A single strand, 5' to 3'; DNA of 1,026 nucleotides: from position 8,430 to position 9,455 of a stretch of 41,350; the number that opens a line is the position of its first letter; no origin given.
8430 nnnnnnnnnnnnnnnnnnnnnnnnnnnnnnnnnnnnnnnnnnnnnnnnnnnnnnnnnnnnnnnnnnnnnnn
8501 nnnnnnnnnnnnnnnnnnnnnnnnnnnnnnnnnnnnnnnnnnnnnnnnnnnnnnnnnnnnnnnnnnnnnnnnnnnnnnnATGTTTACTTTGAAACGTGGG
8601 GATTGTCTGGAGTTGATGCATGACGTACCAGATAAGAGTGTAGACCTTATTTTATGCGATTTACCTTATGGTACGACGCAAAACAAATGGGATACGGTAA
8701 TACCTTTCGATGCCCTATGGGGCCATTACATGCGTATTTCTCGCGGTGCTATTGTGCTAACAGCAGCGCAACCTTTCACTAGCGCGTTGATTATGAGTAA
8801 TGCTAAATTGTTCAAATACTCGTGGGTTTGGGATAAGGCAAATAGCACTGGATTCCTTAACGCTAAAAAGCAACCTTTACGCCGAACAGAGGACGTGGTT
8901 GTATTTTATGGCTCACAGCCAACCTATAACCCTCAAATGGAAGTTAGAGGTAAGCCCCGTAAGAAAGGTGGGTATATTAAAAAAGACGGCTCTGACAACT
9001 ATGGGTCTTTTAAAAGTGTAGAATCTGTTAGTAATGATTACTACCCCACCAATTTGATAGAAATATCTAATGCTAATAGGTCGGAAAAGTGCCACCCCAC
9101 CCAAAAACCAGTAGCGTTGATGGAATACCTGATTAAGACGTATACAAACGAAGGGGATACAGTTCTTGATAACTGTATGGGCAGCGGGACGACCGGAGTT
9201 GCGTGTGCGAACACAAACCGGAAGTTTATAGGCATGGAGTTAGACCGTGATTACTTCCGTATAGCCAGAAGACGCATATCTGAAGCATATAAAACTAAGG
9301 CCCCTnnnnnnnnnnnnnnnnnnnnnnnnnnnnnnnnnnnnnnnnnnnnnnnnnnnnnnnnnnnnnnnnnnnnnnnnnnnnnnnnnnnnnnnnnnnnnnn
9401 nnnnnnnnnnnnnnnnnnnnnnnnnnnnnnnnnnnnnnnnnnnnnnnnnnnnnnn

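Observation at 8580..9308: Orphan DNA methyltransferase with a non-canonical catalytic tetrapeptide (DLPY), inserted antisense in the head operon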

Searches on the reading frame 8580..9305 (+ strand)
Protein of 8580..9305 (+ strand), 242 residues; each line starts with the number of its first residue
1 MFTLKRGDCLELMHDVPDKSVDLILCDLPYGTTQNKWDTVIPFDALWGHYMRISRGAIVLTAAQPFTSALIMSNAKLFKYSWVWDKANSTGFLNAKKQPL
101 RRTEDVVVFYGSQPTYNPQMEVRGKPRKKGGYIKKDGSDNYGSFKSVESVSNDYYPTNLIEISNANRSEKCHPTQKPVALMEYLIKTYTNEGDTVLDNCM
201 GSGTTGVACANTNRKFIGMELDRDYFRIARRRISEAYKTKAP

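Call 3: search_protein_families(library=pfam, proteins=[window:8580-9305:+], max_evalue=0.01)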
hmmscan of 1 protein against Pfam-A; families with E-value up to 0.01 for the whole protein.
window:8580-9305:+ (242 aa): 3 families
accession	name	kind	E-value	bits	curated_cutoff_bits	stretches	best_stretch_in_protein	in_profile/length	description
PF01555.25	N6_N4_Mtase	-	6.4e-30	105.2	26.7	1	71-230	65-220/221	DNA methylase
PF13649.12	Methyltransf_25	-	0.0029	18.7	27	0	195-235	1-43/97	Methyltransferase domain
PF01170.24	UPF0020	-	0.0066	16.6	22.3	0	13-73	116-179/197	RMKL-like, methyltransferase domain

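Call 4: search_protein_families(library=ncbifam, proteins=[window:8580-9305:+], max_evalue=0.01)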
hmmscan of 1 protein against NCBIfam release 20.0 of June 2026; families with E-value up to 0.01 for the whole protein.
window:8580-9305:+ (242 aa): 4 families
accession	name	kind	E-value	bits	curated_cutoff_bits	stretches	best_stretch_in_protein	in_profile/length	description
NF050803.1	DnaMtaseCcrMCaul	equivalog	1.1e-23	83.7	830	2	166-239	180-253/350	adenine-specific DNA-methyltransferase CcrM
NF008572.0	PRK11524.1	equivalog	3.4e-21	75.6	292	2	171-236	194-259/294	adenine-specific DNA-methyltransferase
NF010253.0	PRK13699.1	subfamily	3e-19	69.6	244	2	168-236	140-208/226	DNA methyltransferase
NF043040.1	corrin_prot_MT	hypoth_equivalog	0.00041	19.9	180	1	181-237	31-87/216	corrinoid protein-associated methyltransferase CpaM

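Call 6: find_homologous_proteins(query=window:8580-9305:+, max_evalue=0.001)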
Query window:8580-9305:+ (242 aa): 8000 proteins with E <= 0.001 among 8000 candidates; the best 120 are listed.
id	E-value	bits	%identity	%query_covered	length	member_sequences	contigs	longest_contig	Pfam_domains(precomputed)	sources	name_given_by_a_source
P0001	4.5e-164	562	100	100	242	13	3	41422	PF01555.25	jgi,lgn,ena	jgi:site-specific DNA-methyltransferase (adenine-specific)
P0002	7.8e-155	532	95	100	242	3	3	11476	PF01555.25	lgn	-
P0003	2.1e-154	530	95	100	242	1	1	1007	PF01555.25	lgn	-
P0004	5.6e-154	529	93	100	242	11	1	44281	PF01555.25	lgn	-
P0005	3.8e-152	523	93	100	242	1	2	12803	PF01555.25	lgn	-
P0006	1.1e-140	485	90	95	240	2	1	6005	PF01555.25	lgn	-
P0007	2.6e-133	461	83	97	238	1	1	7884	PF01555.25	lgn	-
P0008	4.2e-123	428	76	98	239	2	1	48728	PF01555.25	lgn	-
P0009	6.1e-123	427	78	100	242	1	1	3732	PF01555.25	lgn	-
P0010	2.0e-121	422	77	100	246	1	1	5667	PF01555.25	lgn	-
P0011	2.0e-121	422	75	99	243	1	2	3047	PF01555.25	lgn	-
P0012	5.6e-121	421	75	99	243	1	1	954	PF01555.25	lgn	-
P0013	1.2e-120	420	75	98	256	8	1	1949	PF01555.25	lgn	-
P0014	2.4e-120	419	76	98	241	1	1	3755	PF01555.25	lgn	-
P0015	2.6e-119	415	75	96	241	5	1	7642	PF01555.25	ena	-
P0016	4.8e-119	415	76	100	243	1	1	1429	PF01555.25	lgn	-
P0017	3.7e-118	412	73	98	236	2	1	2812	PF01555.25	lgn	-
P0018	7.0e-118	411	74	95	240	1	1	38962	PF01555.25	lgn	-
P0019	2.2e-116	406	76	98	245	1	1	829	PF01555.25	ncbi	-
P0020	8.6e-116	404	76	95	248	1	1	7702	PF01555.25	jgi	jgi:site-specific DNA-methyltransferase (adenine-specific)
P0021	1.1e-115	404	78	95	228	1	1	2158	PF01555.25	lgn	-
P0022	1.2e-115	403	71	99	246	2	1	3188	PF01555.25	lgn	-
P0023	3.7e-115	402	74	96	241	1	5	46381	PF01555.25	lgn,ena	-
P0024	6.0e-115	401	73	96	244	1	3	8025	PF01555.25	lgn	-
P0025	1.8e-114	400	73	98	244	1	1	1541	PF01555.25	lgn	-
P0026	2.6e-114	399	74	97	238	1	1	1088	PF01555.25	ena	-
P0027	2.6e-114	399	74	97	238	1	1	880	PF01555.25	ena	-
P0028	4.3e-114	398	73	99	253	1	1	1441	PF01555.25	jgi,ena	-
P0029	9.5e-114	397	73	96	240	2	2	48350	PF01555.25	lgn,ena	-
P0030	1.9e-113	396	75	95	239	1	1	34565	PF01555.25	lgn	-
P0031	3.9e-113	395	72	97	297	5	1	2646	PF01555.25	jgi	-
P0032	6.4e-113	395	73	97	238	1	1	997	PF01555.25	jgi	-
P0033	1.1e-112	394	73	96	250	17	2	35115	PF13649.13,PF01555.25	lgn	-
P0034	1.7e-112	393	74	95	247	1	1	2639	PF01555.25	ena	-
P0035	1.8e-111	390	70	98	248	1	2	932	PF01555.25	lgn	-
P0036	1.9e-111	390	71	99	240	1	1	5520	PF01555.25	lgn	-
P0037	2.2e-111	389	75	95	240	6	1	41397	PF01555.25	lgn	-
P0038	3.9e-111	389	72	97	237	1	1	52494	PF01555.25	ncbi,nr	ncbi:adenine-specific methyltransferase [Enterobacter phage Phc]|nr:adenine-specific methyltransfera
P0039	1.1e-110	387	71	98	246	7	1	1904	PF01555.25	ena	-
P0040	1.1e-110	387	69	97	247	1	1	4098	PF01555.25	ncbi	-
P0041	1.2e-110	387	70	96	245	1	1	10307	PF01555.25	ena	-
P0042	2.1e-110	386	72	100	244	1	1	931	PF01555.25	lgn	-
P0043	2.6e-110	386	71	97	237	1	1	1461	PF01555.25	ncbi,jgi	jgi:site-specific DNA-methyltransferase (adenine-specific)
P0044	3.4e-110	386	74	93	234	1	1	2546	PF01555.25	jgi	jgi:site-specific DNA-methyltransferase (adenine-specific)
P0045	3.6e-110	385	70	94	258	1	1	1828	PF01555.25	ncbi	-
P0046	1.2e-109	384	74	95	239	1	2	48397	PF01555.25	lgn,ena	-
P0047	2.5e-109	383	73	95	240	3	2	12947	PF01555.25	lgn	-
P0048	3.3e-109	382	70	96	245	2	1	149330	PF01555.25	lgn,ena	-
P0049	4.5e-109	382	73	95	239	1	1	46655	PF01555.25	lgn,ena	-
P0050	5.5e-109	382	74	94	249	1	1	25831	PF01555.25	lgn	-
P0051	8.9e-109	381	73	97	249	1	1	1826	PF01555.25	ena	-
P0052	9.1e-109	381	69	97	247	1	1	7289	PF01555.25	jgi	jgi:site-specific DNA-methyltransferase (adenine-specific)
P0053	1.0e-108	381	72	93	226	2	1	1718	PF01555.25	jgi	jgi:site-specific DNA-methyltransferase (adenine-specific)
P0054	1.2e-108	380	73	95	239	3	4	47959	PF01555.25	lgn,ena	-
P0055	1.6e-108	380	69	96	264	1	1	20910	PF01555.25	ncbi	-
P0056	1.6e-108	380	72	93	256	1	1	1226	PF01555.25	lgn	-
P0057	2.8e-108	379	73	95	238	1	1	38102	PF01555.25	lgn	-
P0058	4.2e-108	379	70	95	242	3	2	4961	PF01555.25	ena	-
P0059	5.9e-108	378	72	96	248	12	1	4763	PF01555.25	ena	-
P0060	6.0e-108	378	74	95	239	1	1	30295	PF01555.25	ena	-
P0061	1.7e-107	377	71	95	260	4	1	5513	PF01555.25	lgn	-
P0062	5.2e-107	375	70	98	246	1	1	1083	PF01555.25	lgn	-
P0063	7.8e-107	375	73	95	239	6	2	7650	PF01555.25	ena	-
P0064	7.9e-107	375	73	95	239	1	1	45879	PF01555.25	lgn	-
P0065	2.5e-106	373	69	98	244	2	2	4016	PF01555.25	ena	-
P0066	2.8e-106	373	72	95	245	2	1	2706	PF01555.25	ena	-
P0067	3.2e-106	373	69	96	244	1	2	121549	PF01555.25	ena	-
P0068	3.3e-106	373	69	94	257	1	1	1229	PF01555.25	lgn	-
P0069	3.5e-106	372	69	100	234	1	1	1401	PF01555.25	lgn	-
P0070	5.1e-106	372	71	100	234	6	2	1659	PF01555.25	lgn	-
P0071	5.4e-106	372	69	100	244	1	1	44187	PF01555.25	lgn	-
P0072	1.4e-105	370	72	95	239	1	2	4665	PF01555.25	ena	-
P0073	1.8e-105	370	67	98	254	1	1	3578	PF01170.25,PF01555.25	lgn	-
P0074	3.9e-105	369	68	97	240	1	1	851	PF01555.25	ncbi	-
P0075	4.0e-105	369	69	95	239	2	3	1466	PF01555.25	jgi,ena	jgi:site-specific DNA-methyltransferase (adenine-specific)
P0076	9.9e-105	368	70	95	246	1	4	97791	PF01555.25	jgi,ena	-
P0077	1.2e-104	367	69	95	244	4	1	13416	PF01555.25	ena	-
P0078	2.0e-104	367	68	98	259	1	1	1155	PF01555.25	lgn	-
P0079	2.1e-104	367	68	95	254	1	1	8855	PF01555.25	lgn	-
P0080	2.6e-104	366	70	96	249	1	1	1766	PF01555.25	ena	-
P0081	3.5e-104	366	67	96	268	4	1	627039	PF01555.25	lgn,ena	-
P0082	8.6e-104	365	69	100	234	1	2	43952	PF01555.25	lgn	-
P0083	1.2e-103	364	69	93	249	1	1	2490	PF01170.25,PF01555.25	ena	-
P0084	4.4e-103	362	68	95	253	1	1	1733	PF01555.25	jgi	jgi:site-specific DNA-methyltransferase (adenine-specific)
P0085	4.9e-103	362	66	96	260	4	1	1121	PF01555.25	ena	-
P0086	7.4e-103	362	69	95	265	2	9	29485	PF01555.25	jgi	jgi:site-specific DNA-methyltransferase (adenine-specific)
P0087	8.2e-103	361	68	96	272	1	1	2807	PF01555.25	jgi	jgi:site-specific DNA-methyltransferase (adenine-specific)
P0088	8.5e-103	361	69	100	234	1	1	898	PF01555.25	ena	-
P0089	1.9e-102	360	65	99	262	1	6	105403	PF01555.25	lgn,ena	-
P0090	3.3e-102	359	66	99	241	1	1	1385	PF01555.25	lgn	-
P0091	4.3e-102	359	67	94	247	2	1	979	PF01555.25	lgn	-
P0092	2.0e-101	357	69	97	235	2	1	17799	PF01555.25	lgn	-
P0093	2.9e-101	356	66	98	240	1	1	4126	PF01555.25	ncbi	-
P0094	3.6e-101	356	67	96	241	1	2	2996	PF01555.25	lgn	-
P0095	3.6e-101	356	66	100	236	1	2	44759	PF01555.25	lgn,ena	-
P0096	6.0e-101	355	68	98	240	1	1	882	PF01555.25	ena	-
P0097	7.7e-101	355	65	99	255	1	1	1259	PF01555.25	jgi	jgi:DNA modification methylase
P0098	1.1e-100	354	67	100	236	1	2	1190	PF01555.25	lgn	-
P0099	1.1e-100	354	64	99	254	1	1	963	PF01555.25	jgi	jgi:DNA modification methylase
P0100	1.2e-100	354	66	96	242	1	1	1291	PF01555.25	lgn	-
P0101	1.3e-100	354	66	98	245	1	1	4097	PF01555.25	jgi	jgi:site-specific DNA-methyltransferase (adenine-specific)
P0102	1.3e-100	354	66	97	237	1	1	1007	PF01555.25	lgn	-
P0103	2.4e-100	353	67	95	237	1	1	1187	PF01555.25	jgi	jgi:site-specific DNA-methyltransferase (adenine-specific)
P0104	3.7e-100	353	64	97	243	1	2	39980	PF01555.25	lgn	-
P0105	3.7e-100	353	65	96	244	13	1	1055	PF01555.25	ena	-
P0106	6.9e-100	352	66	96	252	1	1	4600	PF01555.25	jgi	jgi:site-specific DNA-methyltransferase (adenine-specific)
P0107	7.4e-100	352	65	100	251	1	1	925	PF01555.25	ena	-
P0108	7.6e-100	352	66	95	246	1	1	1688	PF01555.25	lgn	-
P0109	7.9e-100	352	66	97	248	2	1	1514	PF01555.25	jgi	-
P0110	1.6e-99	351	67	95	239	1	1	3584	PF01555.25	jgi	jgi:site-specific DNA-methyltransferase (adenine-specific)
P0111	2.0e-99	350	66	100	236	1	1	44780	PF01555.25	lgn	-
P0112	2.6e-99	350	66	98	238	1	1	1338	PF01555.25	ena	-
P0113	5.3e-99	349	65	100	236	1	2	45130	PF01555.25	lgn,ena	-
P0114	5.6e-99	349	65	100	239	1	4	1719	PF01555.25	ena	-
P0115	5.9e-99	349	64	97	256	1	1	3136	PF01555.25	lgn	-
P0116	7.3e-99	348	68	100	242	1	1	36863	PF01555.25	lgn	-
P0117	8.4e-99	348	63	100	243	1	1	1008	PF01555.25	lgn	-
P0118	9.6e-99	348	61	98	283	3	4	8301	PF01555.25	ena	-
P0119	9.7e-99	348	65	95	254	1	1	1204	PF01555.25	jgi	-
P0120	1.1e-98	348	65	97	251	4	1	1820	PF01555.25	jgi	jgi:site-specific DNA-methyltransferase (adenine-specific)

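Call 7: search_solved_structures(query=window:8580-9305:+, max_evalue=0.01, show_alignments=4)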
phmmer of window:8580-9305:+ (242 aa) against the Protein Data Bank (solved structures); distinct sequences matched with E-value up to 0.01: 14.
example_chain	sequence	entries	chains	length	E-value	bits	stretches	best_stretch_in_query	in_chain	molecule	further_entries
6pbd_A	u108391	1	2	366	5e-19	72.3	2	168-236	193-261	Modification methylase CcrMI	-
5hek_A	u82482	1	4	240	1.6e-18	70.7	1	169-234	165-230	Adenine specific DNA methyltransferase (DpnA)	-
5hfj_A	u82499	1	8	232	1.7e-18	70.5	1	169-233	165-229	Adenine specific DNA methyltransferase (DpnA)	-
9c3u_A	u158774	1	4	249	8.6e-16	61.7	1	153-234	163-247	Methyltransferase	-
8urk_A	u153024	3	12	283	9.3e-16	61.6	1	153-234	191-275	Methyltransferase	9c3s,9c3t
1nw8_A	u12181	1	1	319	4e-13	52.9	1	147-215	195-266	MODIFICATION METHYLASE RSRI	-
1eg2_A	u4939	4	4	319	5.5e-13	52.5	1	147-215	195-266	MODIFICATION METHYLASE RSRI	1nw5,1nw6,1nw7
1g60_A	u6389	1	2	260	5.9e-13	52.4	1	165-229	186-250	Adenine-specific Methyltransferase MboIIA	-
2zie_A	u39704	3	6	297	2.3e-10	43.9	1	165-234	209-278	Putative modification methylase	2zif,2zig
8s9m_A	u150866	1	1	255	2.7e-09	40.4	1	170-235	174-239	DNA cytosine-N4 methyltransferase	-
8s9n_A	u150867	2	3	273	3.2e-09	40.2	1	170-235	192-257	DNA cytosine-N4 methyltransferase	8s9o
1boo_A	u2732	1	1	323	6.3e-09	39.2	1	126-230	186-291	PROTEIN (N-4 CYTOSINE-SPECIFIC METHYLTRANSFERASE PVU II)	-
7dsu_A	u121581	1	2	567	0.0028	20.7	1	160-215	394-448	Mbo45V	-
8vyd_A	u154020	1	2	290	0.0092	19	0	167-230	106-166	SAM-dependent methyltransferase, UPF0020 family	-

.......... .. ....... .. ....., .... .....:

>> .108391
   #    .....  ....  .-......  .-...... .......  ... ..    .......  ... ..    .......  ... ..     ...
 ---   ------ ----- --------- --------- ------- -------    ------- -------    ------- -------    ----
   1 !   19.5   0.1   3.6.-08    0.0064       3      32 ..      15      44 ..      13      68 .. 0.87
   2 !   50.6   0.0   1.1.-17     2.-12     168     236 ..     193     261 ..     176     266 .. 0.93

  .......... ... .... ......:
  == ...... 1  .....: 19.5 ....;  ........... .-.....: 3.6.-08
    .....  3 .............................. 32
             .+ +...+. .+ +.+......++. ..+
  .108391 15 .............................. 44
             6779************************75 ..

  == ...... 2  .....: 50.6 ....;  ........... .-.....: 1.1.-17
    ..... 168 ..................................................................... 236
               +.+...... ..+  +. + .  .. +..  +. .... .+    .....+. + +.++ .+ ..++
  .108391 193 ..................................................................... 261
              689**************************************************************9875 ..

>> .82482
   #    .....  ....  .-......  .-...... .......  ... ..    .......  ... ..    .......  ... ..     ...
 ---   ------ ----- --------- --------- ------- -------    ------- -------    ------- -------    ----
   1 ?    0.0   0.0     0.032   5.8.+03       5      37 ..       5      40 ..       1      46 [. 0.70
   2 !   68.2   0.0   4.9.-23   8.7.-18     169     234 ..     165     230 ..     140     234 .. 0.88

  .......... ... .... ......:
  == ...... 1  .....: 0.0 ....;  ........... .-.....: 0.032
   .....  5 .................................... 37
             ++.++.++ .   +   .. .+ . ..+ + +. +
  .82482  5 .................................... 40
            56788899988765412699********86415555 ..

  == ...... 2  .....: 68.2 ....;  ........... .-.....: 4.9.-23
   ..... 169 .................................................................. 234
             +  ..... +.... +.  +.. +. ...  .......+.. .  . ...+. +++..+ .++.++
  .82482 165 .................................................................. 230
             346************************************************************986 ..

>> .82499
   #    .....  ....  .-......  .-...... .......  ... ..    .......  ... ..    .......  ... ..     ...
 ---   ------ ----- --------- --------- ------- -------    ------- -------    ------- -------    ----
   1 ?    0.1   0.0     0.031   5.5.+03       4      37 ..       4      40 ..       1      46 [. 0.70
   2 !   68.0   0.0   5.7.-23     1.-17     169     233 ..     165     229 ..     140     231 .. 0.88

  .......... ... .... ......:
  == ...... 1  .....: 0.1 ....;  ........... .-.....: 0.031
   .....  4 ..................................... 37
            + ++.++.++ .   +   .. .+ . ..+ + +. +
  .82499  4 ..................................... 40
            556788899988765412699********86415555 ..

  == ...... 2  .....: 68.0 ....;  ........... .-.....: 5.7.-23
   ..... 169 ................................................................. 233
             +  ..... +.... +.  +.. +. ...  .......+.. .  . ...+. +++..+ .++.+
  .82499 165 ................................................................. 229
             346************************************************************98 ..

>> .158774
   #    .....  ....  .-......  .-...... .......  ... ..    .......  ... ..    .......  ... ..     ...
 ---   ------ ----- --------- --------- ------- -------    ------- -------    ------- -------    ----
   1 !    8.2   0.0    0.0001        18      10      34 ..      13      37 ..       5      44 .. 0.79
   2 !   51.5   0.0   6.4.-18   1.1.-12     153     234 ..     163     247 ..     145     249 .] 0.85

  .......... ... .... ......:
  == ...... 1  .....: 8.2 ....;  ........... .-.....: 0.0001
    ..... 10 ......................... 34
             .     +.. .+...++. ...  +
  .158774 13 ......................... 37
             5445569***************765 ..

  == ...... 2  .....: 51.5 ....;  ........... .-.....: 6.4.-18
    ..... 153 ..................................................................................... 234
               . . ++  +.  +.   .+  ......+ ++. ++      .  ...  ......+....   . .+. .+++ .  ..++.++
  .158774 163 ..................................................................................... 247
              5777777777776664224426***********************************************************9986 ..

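Call 10: search_dna_similar(query=window:8580-9305:+, collection=phages, mode=protein, max_rows=60, rows=spread)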
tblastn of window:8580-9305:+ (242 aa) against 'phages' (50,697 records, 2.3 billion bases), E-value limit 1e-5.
Records with a match: 1421; places in all: 1573; records where one place covers at least 80% of the query: 714.
Best place of each record, by identity: 90-95% 14; 60-80% 16; <60% 1391.
By first word of the organism name: Streptococcus 180; Mycobacterium 155; Vibrio 88; Staphylococcus 72; Gordonia 71; Escherichia 68; Lactococcus 62; Synechococcus 61; Flavobacterium 45; Brucella 41; and 118 more.
By host as written in the record: - 169; Mycobacterium smegmatis mc2 155 95; Gordonia terrae 3612 58; Lactococcus lactis 39; Staphylococcus aureus 25; Flavobacterium sp. LMO9 24; Mycobacterium smegmatis mc#155 22; Escherichia coli 21; and 523 more.
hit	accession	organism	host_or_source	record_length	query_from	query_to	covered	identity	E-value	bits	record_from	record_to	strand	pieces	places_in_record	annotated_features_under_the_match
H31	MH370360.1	Salmonella phage S102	Salmonella enterica serotype ...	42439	1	242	100%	94.6%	8e-157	486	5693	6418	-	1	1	adenine-specific methyltransferase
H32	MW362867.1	Salmonella phage SP2 SHa-2019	Salmonella enterica QH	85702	4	233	95%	61.0%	1e-71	293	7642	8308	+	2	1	DNA methylase | adenine-specific methyltransferase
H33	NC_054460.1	Xanthomonas phage KPhi1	Xanthomonas euvesicatoria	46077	4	237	97%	55.3%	9e-82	271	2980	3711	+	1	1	DNA methylase family protein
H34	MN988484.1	Rhizobium phage RHph_Y60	Rhizobium etli TAL182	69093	7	234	94%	55.8%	3e-75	253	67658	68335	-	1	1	modification DNA-methylase protein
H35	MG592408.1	Vibrio phage 1.024.O._10N.261.45.F8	Vibrio lentus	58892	6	235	95%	53.6%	1e-71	243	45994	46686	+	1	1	DNA methylase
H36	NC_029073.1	Geobacillus virus E3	failed fermentation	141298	8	235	94%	51.6%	2e-72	244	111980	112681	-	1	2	putative DNA cytosine methylase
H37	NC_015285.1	Prochlorococcus phage Syn33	Synechococcus sp. WH7803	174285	2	233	96%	49.4%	3e-66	227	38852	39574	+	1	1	dam: DNA adenine methylase | endonuclease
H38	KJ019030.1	Synechococcus phage ACG-2014a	-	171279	2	233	96%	49.0%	8e-66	226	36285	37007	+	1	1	DNA adenine methylase | restriction endonuclease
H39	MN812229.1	Flavobacterium phage vB_FspS_sniff9-1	Flavobacterium sp. LMO9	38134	3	235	96%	47.8%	2e-68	233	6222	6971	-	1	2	DNA methyltransferase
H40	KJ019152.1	Synechococcus phage ACG-2014f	-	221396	4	241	98%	46.6%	4e-67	229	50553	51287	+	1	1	DNA adenine methylase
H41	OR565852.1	Citrobacter phage phiNP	Citrobacter rodentium DBS100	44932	3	233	95%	46.6%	1e-61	213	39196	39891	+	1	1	mtase_2: adenine-specific methyltransferase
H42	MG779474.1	Lactococcus phage MP1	Lactococcus lactis subsp. lactis biovar ...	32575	8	235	94%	45.9%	5e-65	223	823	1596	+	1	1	DNA methylase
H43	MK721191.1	Enterococcus phage vB_EfaS_Ef5.4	Enterococcus faecalis strain AH5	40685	1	233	96%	44.2%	4e-54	192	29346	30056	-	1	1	adenine-specific methyltransferase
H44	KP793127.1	Lactococcus phage 936 group phage Phi40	Lactococcus lactis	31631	8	235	94%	43.6%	1e-57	202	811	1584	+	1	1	DNA methylase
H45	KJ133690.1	Brucella phage 11sa_19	Brucella abortus S19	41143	3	238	98%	40.3%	1e-45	168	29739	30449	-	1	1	putative DNA methyltransferase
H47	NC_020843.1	Vibrio phage 11895-B1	Vibrio sp. 11985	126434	1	226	93%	38.8%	5e-42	157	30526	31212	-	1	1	DNA methylase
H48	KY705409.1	Escherichia phage vB_EcoM_ECOO78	Escherichia coli O78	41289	2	236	97%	34.5%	5e-35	137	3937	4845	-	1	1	DNA methylase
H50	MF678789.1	Enterococcus phage phiSHEF4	Enterococcus faecalis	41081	1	233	96%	32.9%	2e-20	96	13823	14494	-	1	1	modification methylase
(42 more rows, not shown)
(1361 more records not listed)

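Call 14: get_annotated_region(hit=H44, flank=1500)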
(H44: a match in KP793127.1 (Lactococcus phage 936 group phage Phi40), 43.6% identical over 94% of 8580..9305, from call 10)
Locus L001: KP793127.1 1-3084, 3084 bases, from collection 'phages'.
description: Lactococcus phage 936 group phage Phi40, complete genome.
organism: Lactococcus phage 936 group phage Phi40 (NCBI taxid 1636567)
taxonomy: Viruses; Duplodnaviria; Heunggongvirae; Uroviricota; Caudoviricetes; Skunavirus; Skunavirus L18
host: Lactococcus lactis; source: -; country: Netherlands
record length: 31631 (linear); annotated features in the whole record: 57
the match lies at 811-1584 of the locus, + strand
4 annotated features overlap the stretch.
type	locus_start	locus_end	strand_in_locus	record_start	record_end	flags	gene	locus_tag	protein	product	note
CDS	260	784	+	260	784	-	-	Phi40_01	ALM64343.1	terminase small subunit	-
CDS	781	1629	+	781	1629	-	-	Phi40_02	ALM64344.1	DNA methylase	-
CDS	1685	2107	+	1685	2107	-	-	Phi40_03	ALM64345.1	DNA N-6-adenine-methyltransferase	N-6A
CDS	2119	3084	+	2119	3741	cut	-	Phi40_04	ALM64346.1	terminase large subunit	-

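Call 24: search_protein_representatives(protein=window:8580-9305:+)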
Query: 242 residues. Proteins with E-value up to 0.001 (for the whole library): 51257; up to 1e-10: 14762; up to 1e-30: 2355. The best 150 are listed.
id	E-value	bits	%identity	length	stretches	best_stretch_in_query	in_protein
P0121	4.0e-88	311.6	65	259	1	4-237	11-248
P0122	6.0e-83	294.7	61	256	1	1-236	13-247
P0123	4.9e-82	291.7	59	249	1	3-241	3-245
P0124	1.7e-81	289.9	58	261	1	6-237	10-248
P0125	1.8e-80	286.6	61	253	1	5-235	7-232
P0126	5.4e-80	285.0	60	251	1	2-236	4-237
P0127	6.4e-79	281.5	46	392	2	8-234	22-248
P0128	1.1e-78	280.7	58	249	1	2-240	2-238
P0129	4.4e-78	278.8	65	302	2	6-131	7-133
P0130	6.4e-77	275.0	56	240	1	4-235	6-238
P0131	6.4e-77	275.0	54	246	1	1-238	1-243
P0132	7.4e-77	274.7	61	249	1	4-237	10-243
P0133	1.1e-76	274.1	57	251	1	6-236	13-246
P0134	1.8e-76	273.5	55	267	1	4-238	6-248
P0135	5.2e-76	272.0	55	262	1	4-236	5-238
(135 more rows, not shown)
